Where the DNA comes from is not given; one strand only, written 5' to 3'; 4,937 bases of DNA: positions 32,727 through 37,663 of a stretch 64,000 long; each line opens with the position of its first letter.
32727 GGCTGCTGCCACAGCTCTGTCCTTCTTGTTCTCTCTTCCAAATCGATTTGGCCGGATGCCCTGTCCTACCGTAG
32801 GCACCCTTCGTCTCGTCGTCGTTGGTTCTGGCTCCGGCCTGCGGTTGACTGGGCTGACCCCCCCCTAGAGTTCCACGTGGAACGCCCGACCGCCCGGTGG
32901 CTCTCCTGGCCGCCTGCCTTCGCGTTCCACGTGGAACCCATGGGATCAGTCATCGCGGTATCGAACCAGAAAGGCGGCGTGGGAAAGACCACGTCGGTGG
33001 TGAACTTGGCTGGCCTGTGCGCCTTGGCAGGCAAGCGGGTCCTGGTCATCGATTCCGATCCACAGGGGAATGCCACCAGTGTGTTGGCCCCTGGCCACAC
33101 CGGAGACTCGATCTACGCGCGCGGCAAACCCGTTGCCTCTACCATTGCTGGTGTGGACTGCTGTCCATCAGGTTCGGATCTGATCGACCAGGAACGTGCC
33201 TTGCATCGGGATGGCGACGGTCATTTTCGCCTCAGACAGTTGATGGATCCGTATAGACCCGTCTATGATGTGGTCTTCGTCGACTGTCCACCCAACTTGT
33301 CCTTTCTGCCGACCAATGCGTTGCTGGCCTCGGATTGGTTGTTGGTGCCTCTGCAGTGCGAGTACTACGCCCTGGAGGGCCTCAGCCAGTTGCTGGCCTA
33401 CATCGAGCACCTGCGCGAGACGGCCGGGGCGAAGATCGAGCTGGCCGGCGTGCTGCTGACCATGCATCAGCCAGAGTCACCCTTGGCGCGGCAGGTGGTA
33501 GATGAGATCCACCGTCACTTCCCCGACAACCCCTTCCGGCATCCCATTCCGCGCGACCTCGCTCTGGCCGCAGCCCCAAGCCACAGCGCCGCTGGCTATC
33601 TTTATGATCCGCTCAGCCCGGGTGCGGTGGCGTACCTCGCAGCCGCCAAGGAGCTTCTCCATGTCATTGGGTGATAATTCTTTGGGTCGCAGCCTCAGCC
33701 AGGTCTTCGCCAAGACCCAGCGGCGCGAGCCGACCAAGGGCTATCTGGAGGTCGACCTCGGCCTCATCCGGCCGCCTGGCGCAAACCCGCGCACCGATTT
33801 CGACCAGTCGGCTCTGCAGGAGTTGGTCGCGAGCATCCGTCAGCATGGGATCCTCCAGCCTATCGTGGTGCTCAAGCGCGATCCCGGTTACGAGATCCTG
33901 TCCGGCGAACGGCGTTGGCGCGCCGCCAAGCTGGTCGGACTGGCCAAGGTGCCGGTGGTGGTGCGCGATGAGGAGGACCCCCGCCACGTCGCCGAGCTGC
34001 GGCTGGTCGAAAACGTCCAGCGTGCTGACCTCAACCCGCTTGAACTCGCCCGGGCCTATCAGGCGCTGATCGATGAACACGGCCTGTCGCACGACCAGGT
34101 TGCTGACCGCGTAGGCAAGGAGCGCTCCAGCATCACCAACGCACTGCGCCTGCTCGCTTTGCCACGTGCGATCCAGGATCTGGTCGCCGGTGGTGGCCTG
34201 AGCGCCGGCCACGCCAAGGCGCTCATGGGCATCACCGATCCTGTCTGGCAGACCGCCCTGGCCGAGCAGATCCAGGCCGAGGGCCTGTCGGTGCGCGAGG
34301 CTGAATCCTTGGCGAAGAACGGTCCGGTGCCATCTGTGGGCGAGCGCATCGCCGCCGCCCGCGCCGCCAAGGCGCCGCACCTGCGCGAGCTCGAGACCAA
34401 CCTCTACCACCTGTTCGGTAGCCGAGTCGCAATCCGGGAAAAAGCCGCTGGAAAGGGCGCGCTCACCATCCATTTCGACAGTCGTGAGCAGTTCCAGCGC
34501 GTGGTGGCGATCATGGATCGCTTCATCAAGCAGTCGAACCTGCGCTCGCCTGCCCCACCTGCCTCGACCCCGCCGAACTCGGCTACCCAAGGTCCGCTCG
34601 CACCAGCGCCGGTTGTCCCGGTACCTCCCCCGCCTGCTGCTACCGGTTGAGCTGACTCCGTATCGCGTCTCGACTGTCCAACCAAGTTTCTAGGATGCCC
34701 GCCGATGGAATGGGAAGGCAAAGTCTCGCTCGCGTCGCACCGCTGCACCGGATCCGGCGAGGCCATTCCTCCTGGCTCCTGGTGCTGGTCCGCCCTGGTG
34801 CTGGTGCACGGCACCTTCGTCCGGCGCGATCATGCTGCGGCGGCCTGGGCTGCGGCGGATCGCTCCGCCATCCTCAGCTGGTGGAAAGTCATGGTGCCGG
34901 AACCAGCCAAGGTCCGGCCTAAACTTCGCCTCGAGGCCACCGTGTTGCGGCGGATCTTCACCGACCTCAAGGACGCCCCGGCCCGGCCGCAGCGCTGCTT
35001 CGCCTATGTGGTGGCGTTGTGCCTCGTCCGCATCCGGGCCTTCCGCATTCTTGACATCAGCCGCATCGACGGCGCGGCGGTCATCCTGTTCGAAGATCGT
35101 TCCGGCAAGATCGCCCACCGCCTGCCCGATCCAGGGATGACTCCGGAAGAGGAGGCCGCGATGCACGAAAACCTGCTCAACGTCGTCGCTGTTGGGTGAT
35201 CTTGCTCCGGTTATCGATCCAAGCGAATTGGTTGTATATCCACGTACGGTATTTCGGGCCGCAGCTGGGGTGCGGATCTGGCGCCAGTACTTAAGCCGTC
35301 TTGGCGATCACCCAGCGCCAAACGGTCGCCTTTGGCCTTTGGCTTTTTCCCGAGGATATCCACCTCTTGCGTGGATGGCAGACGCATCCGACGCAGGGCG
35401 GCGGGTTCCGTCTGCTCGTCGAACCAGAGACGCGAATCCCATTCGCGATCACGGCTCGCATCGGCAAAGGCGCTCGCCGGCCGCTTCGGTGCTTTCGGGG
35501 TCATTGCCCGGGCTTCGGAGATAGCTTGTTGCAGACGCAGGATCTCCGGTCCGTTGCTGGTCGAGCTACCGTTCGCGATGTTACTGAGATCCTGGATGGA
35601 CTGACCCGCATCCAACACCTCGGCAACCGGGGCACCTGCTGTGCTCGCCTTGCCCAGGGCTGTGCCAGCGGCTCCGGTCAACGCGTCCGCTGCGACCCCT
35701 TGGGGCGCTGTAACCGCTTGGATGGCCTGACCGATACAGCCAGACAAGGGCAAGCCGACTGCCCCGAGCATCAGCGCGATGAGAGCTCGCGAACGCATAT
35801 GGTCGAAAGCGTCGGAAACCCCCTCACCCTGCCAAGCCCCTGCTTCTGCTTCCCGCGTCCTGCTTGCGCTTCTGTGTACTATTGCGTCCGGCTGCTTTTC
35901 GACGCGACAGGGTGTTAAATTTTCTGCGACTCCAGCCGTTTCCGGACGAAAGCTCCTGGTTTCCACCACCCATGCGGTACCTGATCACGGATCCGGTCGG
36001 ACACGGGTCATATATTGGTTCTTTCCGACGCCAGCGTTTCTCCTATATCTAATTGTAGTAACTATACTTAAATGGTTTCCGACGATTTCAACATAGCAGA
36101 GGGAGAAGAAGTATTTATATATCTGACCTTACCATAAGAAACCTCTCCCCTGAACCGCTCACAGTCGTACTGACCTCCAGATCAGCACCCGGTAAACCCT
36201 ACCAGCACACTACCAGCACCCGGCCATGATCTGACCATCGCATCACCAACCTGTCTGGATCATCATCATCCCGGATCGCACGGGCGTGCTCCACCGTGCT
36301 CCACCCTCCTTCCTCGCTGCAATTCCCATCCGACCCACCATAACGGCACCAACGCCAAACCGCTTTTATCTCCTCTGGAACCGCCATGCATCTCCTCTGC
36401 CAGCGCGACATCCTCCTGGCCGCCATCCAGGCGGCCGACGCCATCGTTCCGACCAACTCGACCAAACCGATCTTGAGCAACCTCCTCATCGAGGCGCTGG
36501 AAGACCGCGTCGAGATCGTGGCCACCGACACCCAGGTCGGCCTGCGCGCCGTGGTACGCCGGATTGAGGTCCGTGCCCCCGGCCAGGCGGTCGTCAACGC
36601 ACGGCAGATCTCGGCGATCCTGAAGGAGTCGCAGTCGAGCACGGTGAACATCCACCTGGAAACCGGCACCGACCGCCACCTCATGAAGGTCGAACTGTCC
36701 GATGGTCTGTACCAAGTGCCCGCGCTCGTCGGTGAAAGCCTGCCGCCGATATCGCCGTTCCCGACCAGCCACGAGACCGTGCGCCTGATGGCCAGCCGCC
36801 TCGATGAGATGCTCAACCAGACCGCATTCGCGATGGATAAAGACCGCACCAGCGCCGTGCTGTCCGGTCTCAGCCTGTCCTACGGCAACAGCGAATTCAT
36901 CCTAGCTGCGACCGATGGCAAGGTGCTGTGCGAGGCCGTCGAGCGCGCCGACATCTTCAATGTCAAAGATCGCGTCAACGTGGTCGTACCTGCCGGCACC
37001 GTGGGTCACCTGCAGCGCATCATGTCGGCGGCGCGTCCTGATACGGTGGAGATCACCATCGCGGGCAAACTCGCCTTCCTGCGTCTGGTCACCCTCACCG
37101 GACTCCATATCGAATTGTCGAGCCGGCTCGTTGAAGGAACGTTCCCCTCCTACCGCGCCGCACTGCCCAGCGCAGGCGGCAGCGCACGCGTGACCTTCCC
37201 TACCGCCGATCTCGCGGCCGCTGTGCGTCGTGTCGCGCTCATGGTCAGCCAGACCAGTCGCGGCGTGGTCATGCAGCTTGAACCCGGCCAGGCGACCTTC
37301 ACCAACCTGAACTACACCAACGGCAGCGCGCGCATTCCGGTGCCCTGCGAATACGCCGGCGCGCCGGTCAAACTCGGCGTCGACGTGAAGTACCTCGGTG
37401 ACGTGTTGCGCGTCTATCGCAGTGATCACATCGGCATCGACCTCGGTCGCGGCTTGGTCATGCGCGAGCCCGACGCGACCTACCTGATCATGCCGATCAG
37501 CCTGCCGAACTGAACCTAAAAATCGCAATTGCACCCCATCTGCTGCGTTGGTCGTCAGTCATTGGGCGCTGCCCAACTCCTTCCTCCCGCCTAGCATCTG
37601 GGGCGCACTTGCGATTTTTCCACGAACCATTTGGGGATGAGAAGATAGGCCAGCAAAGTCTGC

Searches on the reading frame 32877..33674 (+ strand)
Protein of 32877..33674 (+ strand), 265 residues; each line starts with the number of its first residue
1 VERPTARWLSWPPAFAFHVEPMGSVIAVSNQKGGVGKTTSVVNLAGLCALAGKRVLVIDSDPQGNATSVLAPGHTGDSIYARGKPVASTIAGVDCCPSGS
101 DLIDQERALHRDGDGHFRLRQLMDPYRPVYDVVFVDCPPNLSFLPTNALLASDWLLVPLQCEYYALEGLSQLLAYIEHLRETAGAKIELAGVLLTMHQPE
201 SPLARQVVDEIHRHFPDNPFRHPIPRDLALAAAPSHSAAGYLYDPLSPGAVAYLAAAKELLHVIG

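Call 59: search_protein_families(library=pfam, proteins=[window:32877-33674:+], max_evalue=0.001)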
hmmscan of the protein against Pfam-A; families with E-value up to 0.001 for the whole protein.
window:32877-33674:+ (265 aa): 6 families
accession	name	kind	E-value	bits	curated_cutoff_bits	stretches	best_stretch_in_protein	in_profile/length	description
PF13614.12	AAA_31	-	2.1e-43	148.8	27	1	24-187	2-175/177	AAA domain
PF01656.29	CbiA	-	8.8e-24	84.3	25.4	1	26-236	1-121/125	CobQ/CobB/MinD/ParA nucleotide binding domain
PF10609.15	ParA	-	9.7e-08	32.2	27.1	1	24-140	4-122/246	NUBPL iron-transfer P-loop NTPase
PF09140.17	MipZ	-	2.6e-07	30.6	20.7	1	25-171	2-141/262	ATPase MipZ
PF00142.24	Fer4_NifH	-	1.1e-06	28.8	25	1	31-79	7-55/271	4Fe-4S iron sulfur cluster binding proteins, NifH/frxC family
PF02374.21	ArsA_ATPase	-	0.0002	21.1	24.3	1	32-65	9-42/305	Anion-transporting ATPase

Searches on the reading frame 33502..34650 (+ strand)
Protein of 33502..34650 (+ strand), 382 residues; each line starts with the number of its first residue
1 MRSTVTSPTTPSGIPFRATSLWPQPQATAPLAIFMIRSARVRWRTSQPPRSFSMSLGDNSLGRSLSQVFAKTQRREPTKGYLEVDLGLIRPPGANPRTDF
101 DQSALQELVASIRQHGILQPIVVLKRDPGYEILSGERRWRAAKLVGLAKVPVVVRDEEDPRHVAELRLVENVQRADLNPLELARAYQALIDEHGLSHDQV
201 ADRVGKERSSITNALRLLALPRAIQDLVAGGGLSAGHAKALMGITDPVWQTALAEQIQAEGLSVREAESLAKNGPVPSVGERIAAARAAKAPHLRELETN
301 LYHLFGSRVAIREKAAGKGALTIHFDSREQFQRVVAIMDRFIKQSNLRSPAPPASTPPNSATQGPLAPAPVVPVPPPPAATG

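Call 59: search_protein_families(library=pfam, proteins=[window:33502-34650:+], max_evalue=0.001)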
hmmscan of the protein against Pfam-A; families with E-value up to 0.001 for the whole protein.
window:33502-34650:+ (382 aa): 3 families
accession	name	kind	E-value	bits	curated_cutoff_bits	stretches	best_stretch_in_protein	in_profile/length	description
PF17762.8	HTH_ParB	-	2.8e-33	114.6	22.6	1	176-273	2-99/102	ParB HTH domain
PF02195.25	ParB_N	-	2e-26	92.3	26.3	1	84-173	6-95/95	ParB N-terminal domain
PF23552.2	ParB_C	-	6e-10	38.9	23.8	1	290-336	1-47/50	ParB dimerisation domain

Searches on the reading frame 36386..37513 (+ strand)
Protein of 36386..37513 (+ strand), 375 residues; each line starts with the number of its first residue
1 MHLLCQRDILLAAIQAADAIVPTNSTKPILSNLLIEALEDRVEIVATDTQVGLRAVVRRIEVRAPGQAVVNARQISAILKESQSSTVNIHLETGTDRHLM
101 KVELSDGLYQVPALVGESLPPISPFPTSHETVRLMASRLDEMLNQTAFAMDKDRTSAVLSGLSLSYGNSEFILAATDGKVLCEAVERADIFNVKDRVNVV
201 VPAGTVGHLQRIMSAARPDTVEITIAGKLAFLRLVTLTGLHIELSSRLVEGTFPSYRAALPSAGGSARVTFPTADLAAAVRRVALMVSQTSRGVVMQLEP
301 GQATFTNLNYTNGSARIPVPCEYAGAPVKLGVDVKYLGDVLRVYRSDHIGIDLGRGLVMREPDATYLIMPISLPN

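Call 59: search_protein_families(library=pfam, proteins=[window:36386-37513:+], max_evalue=0.001)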
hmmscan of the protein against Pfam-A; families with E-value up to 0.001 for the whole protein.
window:36386-37513:+ (375 aa): 3 families
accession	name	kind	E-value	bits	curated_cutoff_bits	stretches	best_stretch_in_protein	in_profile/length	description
PF00712.24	DNA_pol3_beta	-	9.1e-21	74.7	24.4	1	1-100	1-99/120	DNA polymerase III beta subunit, N-terminal domain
PF02767.21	DNA_pol3_beta_2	-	2.1e-18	67.2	27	1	136-254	4-115/116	DNA polymerase III beta subunit, central domain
PF02768.20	DNA_pol3_beta_3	-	3.3e-11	43.5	27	1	267-370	10-119/121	DNA polymerase III beta subunit, C-terminal domain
